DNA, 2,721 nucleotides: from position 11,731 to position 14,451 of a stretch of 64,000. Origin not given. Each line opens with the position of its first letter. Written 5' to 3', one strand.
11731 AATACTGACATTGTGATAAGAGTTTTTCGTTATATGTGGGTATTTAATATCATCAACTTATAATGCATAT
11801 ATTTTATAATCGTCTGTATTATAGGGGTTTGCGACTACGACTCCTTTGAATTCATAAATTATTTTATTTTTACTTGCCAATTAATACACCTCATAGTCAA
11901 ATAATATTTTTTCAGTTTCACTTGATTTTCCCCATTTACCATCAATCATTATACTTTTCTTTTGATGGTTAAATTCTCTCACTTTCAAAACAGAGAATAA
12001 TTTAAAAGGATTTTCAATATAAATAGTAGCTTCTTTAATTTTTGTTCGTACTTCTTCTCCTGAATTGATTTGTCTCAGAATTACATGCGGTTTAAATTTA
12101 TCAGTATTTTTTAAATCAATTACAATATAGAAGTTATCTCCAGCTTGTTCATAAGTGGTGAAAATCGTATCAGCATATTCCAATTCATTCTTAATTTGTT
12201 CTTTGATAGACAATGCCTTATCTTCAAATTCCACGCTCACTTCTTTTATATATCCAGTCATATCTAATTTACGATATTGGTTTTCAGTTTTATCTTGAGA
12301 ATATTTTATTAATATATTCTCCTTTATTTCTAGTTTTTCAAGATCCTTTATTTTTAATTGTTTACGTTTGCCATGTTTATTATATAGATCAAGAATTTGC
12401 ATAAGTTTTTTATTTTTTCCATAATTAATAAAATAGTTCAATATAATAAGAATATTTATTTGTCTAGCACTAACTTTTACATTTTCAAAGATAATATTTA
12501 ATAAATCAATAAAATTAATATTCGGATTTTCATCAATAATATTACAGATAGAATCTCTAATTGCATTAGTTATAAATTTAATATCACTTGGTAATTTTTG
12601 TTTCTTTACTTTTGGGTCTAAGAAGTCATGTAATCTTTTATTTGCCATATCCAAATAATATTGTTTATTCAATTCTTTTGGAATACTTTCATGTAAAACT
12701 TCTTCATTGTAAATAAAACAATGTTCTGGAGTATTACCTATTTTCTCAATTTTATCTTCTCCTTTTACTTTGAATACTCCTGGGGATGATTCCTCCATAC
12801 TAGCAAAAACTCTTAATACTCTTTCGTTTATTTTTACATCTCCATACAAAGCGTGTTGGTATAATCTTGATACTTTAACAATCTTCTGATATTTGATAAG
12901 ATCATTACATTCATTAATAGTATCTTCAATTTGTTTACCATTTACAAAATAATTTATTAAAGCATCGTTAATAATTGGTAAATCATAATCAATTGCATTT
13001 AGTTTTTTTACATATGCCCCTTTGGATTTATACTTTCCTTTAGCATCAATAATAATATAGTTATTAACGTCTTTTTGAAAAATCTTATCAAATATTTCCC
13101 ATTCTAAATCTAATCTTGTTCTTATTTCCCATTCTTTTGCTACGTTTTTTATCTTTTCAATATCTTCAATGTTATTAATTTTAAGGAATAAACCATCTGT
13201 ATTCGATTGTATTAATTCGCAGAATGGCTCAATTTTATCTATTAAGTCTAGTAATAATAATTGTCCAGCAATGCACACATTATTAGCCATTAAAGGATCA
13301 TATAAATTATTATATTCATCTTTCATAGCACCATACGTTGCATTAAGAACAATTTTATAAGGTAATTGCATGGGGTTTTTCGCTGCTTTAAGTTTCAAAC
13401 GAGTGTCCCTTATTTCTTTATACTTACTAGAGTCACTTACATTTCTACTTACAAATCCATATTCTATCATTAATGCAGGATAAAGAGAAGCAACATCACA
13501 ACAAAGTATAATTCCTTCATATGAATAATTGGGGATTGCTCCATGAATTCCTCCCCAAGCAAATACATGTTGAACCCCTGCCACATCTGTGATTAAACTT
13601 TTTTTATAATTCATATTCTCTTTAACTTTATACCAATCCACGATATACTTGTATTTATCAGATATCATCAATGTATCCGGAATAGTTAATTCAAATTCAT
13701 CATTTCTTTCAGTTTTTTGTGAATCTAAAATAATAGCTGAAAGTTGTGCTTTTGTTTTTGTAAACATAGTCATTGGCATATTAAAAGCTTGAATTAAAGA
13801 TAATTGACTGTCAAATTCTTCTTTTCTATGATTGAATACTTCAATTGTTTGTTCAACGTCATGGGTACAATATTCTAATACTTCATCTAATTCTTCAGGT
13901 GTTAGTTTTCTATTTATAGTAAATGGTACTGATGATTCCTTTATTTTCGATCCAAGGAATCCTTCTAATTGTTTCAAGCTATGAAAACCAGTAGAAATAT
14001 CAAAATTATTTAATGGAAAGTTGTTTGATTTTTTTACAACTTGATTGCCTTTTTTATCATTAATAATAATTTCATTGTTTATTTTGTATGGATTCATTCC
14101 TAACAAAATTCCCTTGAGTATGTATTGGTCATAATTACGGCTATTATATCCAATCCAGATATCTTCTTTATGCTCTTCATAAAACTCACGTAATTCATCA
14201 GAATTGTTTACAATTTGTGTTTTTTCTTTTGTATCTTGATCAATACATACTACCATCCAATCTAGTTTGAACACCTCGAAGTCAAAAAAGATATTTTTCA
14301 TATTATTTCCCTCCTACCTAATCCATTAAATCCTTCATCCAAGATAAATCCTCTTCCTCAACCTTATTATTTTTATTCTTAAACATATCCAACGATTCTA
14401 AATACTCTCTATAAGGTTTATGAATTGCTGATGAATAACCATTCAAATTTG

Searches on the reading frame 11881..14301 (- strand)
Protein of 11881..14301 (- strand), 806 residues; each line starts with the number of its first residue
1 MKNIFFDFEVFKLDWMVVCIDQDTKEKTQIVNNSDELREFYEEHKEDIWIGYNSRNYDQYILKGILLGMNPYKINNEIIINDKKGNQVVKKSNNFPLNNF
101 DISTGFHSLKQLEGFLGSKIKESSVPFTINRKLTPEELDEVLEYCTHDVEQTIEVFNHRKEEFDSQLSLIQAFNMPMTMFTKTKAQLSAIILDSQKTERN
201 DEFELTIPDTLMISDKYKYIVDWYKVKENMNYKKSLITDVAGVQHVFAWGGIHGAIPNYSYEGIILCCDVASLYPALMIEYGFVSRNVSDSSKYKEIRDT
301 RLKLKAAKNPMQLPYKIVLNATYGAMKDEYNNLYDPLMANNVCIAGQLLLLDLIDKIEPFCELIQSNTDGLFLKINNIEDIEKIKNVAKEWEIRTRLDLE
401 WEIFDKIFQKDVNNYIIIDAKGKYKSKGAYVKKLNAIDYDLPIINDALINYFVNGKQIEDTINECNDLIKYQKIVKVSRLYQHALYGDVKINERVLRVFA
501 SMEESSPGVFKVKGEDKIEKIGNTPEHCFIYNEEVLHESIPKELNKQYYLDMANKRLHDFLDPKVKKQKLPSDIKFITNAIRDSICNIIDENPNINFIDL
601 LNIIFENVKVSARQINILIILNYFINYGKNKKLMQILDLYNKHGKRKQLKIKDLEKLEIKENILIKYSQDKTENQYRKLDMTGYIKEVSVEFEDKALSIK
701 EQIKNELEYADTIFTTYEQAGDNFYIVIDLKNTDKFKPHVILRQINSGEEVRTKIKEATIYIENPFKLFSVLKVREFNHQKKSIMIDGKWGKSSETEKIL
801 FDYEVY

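Call 56: search_protein_families(library=phrogs, proteins=[window:11881-14301:-], max_evalue=0.00001)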
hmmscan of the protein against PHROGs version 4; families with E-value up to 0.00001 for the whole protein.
window:11881-14301:- (806 aa): 6 families
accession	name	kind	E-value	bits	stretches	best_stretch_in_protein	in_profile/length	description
phrog_1252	-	DNA, RNA and nucleotide metabolism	9.6e-162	540.9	1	2-566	53-657/663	DNA polymerase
phrog_18505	-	DNA, RNA and nucleotide metabolism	4e-25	89.8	1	294-483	20-214/349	DNA polymerase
phrog_11119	-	DNA, RNA and nucleotide metabolism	2.3e-16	61.2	1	572-795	53-282/299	DNA polymerase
phrog_4210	-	DNA, RNA and nucleotide metabolism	3.3e-15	56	1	4-437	723-1146/1304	DNA polymerase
phrog_262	-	DNA, RNA and nucleotide metabolism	6e-08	32.2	1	303-663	504-783/856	DNA polymerase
phrog_34803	-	unknown function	2e-07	31.8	1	364-481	7-125/244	-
